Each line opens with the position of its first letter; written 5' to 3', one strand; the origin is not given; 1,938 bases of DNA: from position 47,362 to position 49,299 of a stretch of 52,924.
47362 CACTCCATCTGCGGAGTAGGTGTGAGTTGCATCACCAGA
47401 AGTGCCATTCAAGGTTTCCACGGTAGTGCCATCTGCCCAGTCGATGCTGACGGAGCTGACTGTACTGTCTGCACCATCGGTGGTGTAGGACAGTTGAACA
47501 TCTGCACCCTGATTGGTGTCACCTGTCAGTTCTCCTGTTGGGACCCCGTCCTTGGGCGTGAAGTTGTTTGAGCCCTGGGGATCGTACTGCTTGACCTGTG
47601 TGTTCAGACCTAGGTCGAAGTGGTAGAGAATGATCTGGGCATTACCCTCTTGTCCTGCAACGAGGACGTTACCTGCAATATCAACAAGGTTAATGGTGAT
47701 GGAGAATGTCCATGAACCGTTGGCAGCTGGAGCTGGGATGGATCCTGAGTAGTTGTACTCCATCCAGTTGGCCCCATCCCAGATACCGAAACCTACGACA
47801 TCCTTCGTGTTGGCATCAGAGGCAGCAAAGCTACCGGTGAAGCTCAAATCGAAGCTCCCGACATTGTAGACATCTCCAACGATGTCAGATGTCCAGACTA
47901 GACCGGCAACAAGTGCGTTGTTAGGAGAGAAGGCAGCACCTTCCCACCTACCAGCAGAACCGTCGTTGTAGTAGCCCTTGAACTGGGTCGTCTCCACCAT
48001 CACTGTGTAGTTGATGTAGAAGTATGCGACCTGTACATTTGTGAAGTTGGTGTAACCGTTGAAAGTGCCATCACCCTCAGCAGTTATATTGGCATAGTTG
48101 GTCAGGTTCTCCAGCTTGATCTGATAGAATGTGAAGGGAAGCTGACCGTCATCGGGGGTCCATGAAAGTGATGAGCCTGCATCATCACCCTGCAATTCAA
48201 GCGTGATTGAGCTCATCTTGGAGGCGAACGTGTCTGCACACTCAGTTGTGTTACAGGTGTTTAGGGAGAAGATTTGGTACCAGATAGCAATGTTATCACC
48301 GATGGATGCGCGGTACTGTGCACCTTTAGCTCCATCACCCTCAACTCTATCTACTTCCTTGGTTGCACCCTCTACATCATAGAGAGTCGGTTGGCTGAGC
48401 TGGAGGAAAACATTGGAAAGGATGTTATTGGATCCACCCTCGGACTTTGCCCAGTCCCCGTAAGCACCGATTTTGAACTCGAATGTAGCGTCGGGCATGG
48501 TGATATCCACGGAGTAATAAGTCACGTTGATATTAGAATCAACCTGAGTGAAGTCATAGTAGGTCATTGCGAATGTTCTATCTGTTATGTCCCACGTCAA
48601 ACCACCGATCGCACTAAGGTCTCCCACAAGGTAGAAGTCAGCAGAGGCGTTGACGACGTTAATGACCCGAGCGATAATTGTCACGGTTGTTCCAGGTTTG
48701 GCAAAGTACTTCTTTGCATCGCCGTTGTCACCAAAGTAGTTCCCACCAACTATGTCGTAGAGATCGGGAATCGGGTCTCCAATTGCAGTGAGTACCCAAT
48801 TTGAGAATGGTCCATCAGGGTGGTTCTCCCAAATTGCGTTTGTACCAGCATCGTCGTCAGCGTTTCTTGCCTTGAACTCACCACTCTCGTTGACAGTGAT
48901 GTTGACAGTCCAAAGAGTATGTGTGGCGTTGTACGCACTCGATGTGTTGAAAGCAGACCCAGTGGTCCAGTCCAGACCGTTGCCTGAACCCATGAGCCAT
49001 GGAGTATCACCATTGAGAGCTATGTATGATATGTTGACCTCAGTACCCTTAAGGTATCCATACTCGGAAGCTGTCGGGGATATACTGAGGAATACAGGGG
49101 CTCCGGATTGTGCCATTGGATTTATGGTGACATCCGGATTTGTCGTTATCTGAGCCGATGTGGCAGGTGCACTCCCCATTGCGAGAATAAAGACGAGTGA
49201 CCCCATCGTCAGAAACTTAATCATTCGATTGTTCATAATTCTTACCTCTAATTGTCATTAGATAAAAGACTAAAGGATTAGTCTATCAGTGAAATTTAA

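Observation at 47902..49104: Three tandem CBM20-like modules in a catalytic-domain-free surface protein (SusE/F analogue)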

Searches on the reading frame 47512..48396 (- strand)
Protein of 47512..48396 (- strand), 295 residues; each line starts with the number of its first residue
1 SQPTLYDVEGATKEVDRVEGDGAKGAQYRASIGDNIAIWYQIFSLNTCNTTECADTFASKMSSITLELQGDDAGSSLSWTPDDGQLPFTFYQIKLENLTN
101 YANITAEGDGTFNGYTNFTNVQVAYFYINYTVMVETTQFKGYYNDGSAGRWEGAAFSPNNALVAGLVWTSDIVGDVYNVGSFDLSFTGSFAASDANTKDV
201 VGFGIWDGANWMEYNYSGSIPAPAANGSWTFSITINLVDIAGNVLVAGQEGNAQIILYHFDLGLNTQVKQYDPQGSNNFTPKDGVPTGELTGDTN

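Call 57: predict_structure(alignment_id=A8)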
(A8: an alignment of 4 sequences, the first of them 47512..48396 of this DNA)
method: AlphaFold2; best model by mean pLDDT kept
length: 295 residues; sequences in the alignment: 4
mean_pLDDT: 40.2   pTM: 0.31
mean pLDDT of the five models: 40.2, 39.0, 37.6, 35.6, 35.1
residues with pLDDT >= 90: 0; 70-90: 0; 50-70: 66; < 50: 229
segments of 3 or more residues with pLDDT < 50: 1-37, 63-87, 100-116, 129-202, 204-211, 227-231, 237-295
pLDDT, mean of each block of 10 residues (from residue 1): 35 39 42 45 53 57 47 34 43 57 36 47 52 31 26 24 22 31 42 40 47 53 50 49 33 37 36 33 29 27
secondary structure, 60 per line:
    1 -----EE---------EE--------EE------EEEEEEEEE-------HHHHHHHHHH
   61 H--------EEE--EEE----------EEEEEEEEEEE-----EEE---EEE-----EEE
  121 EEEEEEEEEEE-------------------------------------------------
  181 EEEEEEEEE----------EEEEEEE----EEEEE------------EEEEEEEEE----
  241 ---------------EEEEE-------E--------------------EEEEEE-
elements in order: E35-43 H51-61 E70-72 E75-77 E88-98 E104-106 E110-112 E118-131 E181-189 E200-206 E211-215 E228-236 E256-260 E289-294

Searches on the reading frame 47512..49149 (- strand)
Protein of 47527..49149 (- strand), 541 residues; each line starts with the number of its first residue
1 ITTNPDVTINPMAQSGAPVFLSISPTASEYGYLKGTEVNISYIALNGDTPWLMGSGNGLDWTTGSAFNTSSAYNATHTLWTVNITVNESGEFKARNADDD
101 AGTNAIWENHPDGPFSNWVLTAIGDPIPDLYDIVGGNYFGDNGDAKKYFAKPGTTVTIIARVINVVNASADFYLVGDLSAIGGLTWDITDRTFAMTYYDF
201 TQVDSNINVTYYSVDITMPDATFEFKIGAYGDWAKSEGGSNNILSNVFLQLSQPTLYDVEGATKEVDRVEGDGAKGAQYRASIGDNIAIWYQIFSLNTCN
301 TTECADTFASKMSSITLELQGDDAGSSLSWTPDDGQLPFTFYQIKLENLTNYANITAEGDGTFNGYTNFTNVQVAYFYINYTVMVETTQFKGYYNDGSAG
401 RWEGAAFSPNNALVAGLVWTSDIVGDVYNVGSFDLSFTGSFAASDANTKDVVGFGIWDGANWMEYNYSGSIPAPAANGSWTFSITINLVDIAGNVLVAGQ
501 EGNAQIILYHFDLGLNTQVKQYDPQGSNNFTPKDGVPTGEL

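Call 11: search_solved_structures(query=window:47527-49149:-, max_evalue=10, show_alignments=3)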
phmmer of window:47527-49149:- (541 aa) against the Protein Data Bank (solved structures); distinct sequences matched with E-value up to 10: 1.
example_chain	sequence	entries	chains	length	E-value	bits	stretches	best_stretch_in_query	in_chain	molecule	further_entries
1ac0_A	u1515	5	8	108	0.089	14.8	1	44-115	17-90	GLUCOAMYLASE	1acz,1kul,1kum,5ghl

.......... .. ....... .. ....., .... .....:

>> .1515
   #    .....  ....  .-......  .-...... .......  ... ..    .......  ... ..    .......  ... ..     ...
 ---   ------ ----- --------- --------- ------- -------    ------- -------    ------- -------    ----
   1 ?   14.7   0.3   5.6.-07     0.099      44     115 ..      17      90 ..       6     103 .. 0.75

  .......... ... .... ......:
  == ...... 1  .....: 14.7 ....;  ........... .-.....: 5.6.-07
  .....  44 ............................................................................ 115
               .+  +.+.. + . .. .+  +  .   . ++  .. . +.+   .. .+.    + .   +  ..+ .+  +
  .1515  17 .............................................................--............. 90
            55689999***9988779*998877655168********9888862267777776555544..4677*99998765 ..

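Call 23: search_protein_representatives(protein=window:47527-49149:-)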
Query: 541 residues. Proteins with E-value up to 0.001 (for the whole library): 2; up to 1e-10: 2; up to 1e-30: 2. The best 2 are listed.
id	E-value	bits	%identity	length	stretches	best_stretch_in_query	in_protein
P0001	0.0e+00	1227.2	100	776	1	1-541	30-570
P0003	1.0e-97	344.7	43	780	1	12-539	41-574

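Call 41: find_related_loci(query=A6, collection=genome_contigs, flank=10000)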
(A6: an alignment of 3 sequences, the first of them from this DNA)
Query A6 (546 aa) in genome_contigs; peptide patterns used: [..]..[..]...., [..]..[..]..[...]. (x = any residue, [..] = any of these).
109 stretches matched a pattern, but none encodes a relative of the query by tblastn (E <= 1e-3).

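Call 42: find_related_loci(query=A6, collection=metagenome_contigs, flank=10000)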
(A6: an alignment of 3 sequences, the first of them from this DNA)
Query A6 (546 aa) in metagenome_contigs; peptide patterns used: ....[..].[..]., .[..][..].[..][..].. (x = any residue, [..] = any of these).
142 stretches matched a pattern; 2 encode a relative of the query (tblastn E <= 1e-3); 2 distinct loci.
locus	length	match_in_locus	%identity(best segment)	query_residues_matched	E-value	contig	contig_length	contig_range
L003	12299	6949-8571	76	6-543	0e+0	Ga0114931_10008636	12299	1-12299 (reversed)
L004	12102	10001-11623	73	6-543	0e+0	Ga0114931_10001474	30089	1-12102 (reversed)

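Call 45: find_encoding_contigs(protein=P0003, flank=10000, max_places=3)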
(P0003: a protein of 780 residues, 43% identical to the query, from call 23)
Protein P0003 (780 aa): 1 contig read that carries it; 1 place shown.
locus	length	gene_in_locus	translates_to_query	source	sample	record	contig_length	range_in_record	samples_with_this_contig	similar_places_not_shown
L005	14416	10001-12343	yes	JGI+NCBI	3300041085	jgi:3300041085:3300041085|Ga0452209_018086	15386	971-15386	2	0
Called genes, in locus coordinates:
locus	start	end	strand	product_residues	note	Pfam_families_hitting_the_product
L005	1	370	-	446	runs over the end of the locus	?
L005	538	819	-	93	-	-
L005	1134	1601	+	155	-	PF00578:AhpC-TSA, PF08534:Redoxin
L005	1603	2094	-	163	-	-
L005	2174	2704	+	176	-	PF01923:Cob_adeno_trans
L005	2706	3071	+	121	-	PF00072:Response_reg (weak)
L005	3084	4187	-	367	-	PF00005:ABC_tran, PF17912:OB_MalK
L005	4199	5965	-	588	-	PF00528:BPD_transp_1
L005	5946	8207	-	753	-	PF00528:BPD_transp_1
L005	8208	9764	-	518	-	PF01547:SBP_bac_1, PF13416:SBP_bac_8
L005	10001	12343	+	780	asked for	PF00801:PKD (weak), PF18911:PKD_4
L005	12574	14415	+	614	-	PF03065:Glyco_hydro_57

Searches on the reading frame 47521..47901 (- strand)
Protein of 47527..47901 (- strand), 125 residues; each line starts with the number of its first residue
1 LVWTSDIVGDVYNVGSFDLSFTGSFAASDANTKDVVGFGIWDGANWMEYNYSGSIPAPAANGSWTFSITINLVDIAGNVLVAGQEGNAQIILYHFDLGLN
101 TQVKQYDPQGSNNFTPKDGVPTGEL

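Call 15: search_protein_families(library=pfam, proteins=[window:47527-47901:-], max_evalue=10)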
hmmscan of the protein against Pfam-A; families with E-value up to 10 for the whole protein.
window:47527-47901:- (125 aa): 0 families

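Call 38: search_solved_structures(query=A5, max_evalue=10, show_alignments=2)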
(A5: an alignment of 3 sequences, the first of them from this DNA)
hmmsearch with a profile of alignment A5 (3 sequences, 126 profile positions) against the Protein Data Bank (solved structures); distinct sequences matched with E-value up to 10: 1.
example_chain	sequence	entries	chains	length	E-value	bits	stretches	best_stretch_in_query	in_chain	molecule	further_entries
7x30_P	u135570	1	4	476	0.15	15.5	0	32-69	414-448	Hoc-like protein ORF90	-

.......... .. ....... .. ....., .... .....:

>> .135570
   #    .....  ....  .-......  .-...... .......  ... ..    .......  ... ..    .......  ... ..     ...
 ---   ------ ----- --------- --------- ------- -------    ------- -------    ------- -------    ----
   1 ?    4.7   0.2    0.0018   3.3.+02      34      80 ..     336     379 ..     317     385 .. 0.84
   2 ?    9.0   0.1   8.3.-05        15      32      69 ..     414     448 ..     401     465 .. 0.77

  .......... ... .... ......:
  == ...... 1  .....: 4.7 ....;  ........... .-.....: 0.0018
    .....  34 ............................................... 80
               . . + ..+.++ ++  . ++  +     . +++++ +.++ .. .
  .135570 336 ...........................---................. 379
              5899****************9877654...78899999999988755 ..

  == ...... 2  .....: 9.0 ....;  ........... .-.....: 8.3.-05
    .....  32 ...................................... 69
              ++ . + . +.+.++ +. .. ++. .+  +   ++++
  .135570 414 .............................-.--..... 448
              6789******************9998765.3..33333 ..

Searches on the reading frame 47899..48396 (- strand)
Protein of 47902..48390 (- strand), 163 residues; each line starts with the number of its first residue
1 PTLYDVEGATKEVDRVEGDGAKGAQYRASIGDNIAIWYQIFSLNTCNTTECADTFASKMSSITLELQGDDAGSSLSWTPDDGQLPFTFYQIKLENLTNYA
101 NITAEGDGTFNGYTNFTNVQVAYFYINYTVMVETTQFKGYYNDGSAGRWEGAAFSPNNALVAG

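Call 15: search_protein_families(library=pfam, proteins=[window:47902-48390:-], max_evalue=10)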
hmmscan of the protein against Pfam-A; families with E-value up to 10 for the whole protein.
window:47902-48390:- (163 aa): 2 families
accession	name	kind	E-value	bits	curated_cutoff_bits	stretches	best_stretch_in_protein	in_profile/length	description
PF00041.27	fn3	-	0.053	14.2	25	1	71-133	14-67/84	Fibronectin type III domain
PF24326.1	DUF7496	-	0.16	12.3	27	1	42-71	37-66/115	Domain of unknown function (DUF7496)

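Call 37: search_solved_structures(query=A4, max_evalue=10, show_alignments=2)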
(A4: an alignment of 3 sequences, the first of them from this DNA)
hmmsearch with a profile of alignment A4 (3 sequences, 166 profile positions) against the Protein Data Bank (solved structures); distinct sequences matched with E-value up to 10: 3.
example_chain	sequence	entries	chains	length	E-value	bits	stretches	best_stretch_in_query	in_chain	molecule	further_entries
1ex4_A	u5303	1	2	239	0.6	13.1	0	114-160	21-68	INTEGRASE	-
9rmx_A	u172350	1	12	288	0.6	13.1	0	117-160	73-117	Integrase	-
8usy_A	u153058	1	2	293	1.2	12.1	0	114-160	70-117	Integrase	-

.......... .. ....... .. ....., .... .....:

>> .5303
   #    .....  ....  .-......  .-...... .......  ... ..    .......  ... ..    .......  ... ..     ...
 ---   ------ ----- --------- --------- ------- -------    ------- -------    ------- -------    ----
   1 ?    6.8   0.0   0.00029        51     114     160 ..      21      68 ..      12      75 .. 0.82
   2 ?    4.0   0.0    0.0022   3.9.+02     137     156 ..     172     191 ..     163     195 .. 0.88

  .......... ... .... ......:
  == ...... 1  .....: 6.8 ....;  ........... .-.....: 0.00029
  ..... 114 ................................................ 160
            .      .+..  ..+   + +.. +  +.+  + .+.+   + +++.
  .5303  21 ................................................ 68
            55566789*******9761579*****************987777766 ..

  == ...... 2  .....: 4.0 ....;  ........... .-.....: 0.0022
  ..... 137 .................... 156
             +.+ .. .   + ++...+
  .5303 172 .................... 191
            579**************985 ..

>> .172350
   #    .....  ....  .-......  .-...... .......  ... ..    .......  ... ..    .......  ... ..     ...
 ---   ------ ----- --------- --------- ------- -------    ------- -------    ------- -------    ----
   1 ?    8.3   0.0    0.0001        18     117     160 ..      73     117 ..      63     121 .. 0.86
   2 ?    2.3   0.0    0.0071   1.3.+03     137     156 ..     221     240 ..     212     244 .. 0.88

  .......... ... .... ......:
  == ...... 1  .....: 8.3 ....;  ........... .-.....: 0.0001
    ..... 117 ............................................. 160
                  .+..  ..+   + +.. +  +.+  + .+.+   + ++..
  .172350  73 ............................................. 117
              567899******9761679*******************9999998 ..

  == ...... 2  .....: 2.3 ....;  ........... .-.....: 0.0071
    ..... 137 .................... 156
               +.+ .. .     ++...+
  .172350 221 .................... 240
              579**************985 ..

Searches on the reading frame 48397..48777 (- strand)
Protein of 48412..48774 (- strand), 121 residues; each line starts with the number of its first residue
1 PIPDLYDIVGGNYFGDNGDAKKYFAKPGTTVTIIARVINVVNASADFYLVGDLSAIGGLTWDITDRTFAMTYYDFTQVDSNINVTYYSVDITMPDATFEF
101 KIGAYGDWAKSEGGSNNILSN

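Call 15: search_protein_families(library=pfam, proteins=[window:48412-48774:-], max_evalue=10)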
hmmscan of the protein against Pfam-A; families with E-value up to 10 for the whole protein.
window:48412-48774:- (121 aa): 1 family
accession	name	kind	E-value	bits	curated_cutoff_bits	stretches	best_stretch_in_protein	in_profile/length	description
PF22058.2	X25_BaPul_like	-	0.04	14.5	27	1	84-118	32-66/87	Pullulanase X25 domain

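Call 36: search_solved_structures(query=A3, max_evalue=10, show_alignments=2)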
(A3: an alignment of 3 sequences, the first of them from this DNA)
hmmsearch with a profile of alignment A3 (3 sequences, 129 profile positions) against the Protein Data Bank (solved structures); distinct sequences matched with E-value up to 10: 3.
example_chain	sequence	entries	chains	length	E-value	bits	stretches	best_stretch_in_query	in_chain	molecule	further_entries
9h8v_A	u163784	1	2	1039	1.2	12.4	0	23-100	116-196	Cellobiose phosphorylase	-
9qqk_A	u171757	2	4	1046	1.2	12.4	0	23-100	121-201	gh161 phosphorylase | GH161A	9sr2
1flc_B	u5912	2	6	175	1.7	11.9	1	43-93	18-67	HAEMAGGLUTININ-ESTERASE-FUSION GLYCOPROTEIN | Hemagglutinin-esterase-fusion glycoprotein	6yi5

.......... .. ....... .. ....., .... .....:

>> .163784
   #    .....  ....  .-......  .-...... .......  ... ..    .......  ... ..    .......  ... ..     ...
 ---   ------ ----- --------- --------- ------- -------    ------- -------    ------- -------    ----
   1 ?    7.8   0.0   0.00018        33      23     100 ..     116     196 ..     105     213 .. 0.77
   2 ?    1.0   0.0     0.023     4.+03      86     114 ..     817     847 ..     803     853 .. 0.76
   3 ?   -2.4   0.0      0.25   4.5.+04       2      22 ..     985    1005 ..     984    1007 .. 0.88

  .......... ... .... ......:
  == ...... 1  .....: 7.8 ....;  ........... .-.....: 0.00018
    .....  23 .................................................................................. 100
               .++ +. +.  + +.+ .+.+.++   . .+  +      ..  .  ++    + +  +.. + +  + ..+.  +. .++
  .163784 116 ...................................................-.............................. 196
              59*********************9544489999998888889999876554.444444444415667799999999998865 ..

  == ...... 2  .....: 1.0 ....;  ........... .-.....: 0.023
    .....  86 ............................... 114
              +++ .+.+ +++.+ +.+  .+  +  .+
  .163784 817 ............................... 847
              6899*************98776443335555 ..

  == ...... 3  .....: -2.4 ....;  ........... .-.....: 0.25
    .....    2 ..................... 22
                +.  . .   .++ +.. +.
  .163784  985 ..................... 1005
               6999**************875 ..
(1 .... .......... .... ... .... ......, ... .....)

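Call 59: search_protein_families(library=pfam, alignment_id=A3, max_evalue=10)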
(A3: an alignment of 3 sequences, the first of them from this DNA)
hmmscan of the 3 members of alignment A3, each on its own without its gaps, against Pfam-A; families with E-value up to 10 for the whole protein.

A. member 1, seq(127 aa): 1 family
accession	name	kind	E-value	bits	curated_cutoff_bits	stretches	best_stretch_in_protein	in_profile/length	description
PF22058.2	X25_BaPul_like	-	0.031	14.8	27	1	85-119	32-66/87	Pullulanase X25 domain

B. families by the number of members that match (of 3 scanned): 1 family
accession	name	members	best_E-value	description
PF22058.2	X25_BaPul_like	2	0.025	Pullulanase X25 domain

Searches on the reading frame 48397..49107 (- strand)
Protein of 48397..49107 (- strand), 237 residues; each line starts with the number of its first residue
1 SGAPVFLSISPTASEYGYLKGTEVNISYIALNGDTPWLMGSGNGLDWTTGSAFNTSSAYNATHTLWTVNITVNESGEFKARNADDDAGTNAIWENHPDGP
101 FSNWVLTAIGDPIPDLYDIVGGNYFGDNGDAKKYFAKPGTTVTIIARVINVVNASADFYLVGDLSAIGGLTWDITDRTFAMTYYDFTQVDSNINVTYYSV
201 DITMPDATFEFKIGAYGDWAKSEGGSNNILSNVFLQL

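Call 56: predict_structure(alignment_id=A7)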
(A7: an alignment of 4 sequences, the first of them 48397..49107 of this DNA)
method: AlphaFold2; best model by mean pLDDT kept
length: 237 residues; sequences in the alignment: 4
mean_pLDDT: 51.0   pTM: 0.44
mean pLDDT of the five models: 51.0, 49.7, 45.2, 38.5, 31.0
residues with pLDDT >= 90: 0; 70-90: 35; 50-70: 85; < 50: 117
segments of 3 or more residues with pLDDT < 50: 14-16, 39-50, 75-114, 126-131, 151-158, 161-177, 208-237
pLDDT, mean of each block of 10 residues (from residue 1): 59 53 70 63 42 72 78 46 28 27 27 54 52 59 65 47 42 48 65 65 59 39 29 24
secondary structure, 60 per line:
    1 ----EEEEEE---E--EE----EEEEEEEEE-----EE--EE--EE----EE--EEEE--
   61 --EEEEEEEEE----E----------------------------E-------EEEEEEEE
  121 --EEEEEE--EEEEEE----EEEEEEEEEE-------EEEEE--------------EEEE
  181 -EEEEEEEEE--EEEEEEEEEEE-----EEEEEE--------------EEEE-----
elements in order: E5-10 E23-31 E55-58 E63-71 E113-120 E123-128 E131-136 E141-150 E158-162 E177-180 E182-190 E193-203 E209-214 E229-232

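Call 63: fold_search(model_id=the predicted structure, library=pdb)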
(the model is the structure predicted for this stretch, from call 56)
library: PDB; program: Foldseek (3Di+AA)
matches with E <= 10: 1066; with E <= 0.001: 0
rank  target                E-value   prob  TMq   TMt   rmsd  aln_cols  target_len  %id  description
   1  6cez_H                5.7e-02  0.33  0.21  0.22  12.9       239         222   16  Crystal Structure of Rabbit Anti-HIV-1 gp120 V2 Fab 16C2 in complex with V2 peptide ConB (released 2018-09-12)
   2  4k94_C                6.7e-02  0.20  0.20  0.23  15.4       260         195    9  Crystal structure of KIT D4D5 fragment in complex with anti-Kit antibody Fab19 (released 2013-10-16)
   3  4pgz_A                6.7e-02  0.18  0.18  0.20  16.5       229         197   11  Structural basis of KIT activation by oncogenic mutations in the extracellular region reveals a zipper-like mechanism  (released 2015-03-18)
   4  7ra7_H                1.3e-01  0.25  0.22  0.23  13.2       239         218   11  Crystal structure of rabbit anti-HIV Fab 11A (released 2022-07-06)
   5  9dmx_A                1.6e-01  0.25  0.22  0.14  15.7       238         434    9  Crystal structure of shark UrIg2 V-C1-C2-C3 domains (released 2025-07-23)
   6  5v6l_I                2.1e-01  0.20  0.23  0.24  14.2       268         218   12  Crystal Structure of Rabbit Anti-HIV-1 gp120 V3 Fab 10A37 in complex with V3 peptide JR-FL (released 2018-01-17)
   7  8ojv_H                2.1e-01  0.20  0.24  0.25  14.2       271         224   10  Crystal structure of the human IgD Fab - structure Fab4 (released 2023-06-14)
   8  8kds_E                2.1e-01  0.18  0.22  0.24  13.9       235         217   10  Trimer state of SARS-CoV Spike protein complexed with antibody PW5-535 (released 2024-08-14)
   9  7nks_H                2.1e-01  0.16  0.20  0.21  13.4       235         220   14  Structure of the Hantaan virus Gn glycoprotein ectodomain in complex with Fab HTN-Gn1 (released 2021-06-23)
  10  9dmx_B                2.4e-01  0.23  0.22  0.14  15.4       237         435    9  Crystal structure of shark UrIg2 V-C1-C2-C3 domains (released 2025-07-23)
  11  1jk9_B                2.5e-01  0.25  0.19  0.19  13.2       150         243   10  Heterodimer between H48F-ySOD1 and yCCS (released 2001-09-05)
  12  6kn9_C                2.5e-01  0.21  0.21  0.20  12.4       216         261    7  Crystal structure of human interleukin 18 receptor beta extracellular domain in complex with an antagonistic scFv (released 2020-02-12)
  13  3of6_F                2.6e-01  0.90  0.22  0.46   7.6        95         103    9  Human pre-T cell receptor crystal structure (released 2010-10-20)
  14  4yaq_A                2.6e-01  0.16  0.23  0.23  16.7       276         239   12  Crystal structure of a computationally optimized PG9 mutant (released 2015-06-03)
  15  7n5p_A                2.8e-01  0.47  0.17  0.15   8.4        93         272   12  6218 TCR in complex with H2-Db PA224-233 with a cysteine mutant (released 2022-07-20)
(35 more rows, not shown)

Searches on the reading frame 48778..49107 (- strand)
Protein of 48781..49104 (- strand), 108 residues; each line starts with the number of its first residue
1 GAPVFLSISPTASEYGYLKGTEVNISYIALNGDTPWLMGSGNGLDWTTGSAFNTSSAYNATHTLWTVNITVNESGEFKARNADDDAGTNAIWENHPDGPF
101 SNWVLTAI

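Call 15: search_protein_families(library=pfam, proteins=[window:48781-49104:-], max_evalue=10)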
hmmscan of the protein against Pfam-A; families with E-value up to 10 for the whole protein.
window:48781-49104:- (108 aa): 1 family
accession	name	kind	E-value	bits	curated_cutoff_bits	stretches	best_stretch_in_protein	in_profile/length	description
PF00686.25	CBM_20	-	0.009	16.2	23.3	1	40-97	23-82/97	Starch binding domain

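Call 35: search_solved_structures(query=A2, max_evalue=10, show_alignments=2)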
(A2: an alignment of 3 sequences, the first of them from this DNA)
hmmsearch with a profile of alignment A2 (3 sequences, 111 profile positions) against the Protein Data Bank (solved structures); distinct sequences matched with E-value up to 10: 5.
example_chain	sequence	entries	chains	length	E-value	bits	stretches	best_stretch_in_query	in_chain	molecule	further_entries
7a6h_I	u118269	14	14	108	0.25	14.8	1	41-103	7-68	DNA-directed RNA polymerase III subunit RPC10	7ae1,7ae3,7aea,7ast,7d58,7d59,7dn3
21ny_A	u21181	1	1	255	0.48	13.9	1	31-88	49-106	Low affinity immunoglobulin gamma Fc region receptor II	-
3owr_A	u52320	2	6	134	0.49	13.9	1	45-74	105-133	uncharacterized hypothetical protein | Uncharacterized protein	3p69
7fji_I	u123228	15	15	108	0.69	13.4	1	41-103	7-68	DNA-directed RNA polymerase III subunit RPC10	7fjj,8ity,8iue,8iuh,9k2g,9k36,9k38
6gxs_A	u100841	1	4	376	4.8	10.7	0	42-65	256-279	CV39L lectin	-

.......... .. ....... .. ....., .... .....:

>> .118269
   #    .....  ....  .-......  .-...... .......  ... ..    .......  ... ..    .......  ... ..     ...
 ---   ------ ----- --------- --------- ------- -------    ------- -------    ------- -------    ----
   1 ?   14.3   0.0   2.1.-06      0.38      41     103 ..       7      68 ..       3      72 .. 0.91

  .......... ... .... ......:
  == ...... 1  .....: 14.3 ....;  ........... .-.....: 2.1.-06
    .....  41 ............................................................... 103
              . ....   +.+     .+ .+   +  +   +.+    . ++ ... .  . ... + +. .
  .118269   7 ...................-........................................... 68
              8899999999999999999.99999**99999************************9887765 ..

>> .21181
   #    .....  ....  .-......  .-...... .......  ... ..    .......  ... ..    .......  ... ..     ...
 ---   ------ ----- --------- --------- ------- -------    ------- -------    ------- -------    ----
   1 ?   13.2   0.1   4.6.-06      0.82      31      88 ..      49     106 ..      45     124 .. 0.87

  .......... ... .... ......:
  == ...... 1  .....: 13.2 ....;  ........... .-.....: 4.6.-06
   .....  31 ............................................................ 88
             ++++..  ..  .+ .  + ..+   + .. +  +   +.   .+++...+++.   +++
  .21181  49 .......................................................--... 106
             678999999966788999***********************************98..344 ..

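Call 58: search_protein_families(library=pfam, alignment_id=A2, max_evalue=10)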
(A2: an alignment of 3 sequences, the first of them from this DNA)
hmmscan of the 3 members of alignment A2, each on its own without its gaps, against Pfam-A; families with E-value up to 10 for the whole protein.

A. member 1, seq(110 aa): 1 family
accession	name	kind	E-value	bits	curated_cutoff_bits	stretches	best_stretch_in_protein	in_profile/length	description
PF00686.25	CBM_20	-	0.0094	16.2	23.3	1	41-98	23-82/97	Starch binding domain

B. families by the number of members that match (of 3 scanned): 3 families
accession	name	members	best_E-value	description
PF00686.25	CBM_20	2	0.0094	Starch binding domain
PF22058.2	X25_BaPul_like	1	0.0019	Pullulanase X25 domain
PF16561.11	AMPK1_CBM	1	0.018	Glycogen recognition site of AMP-activated protein kinase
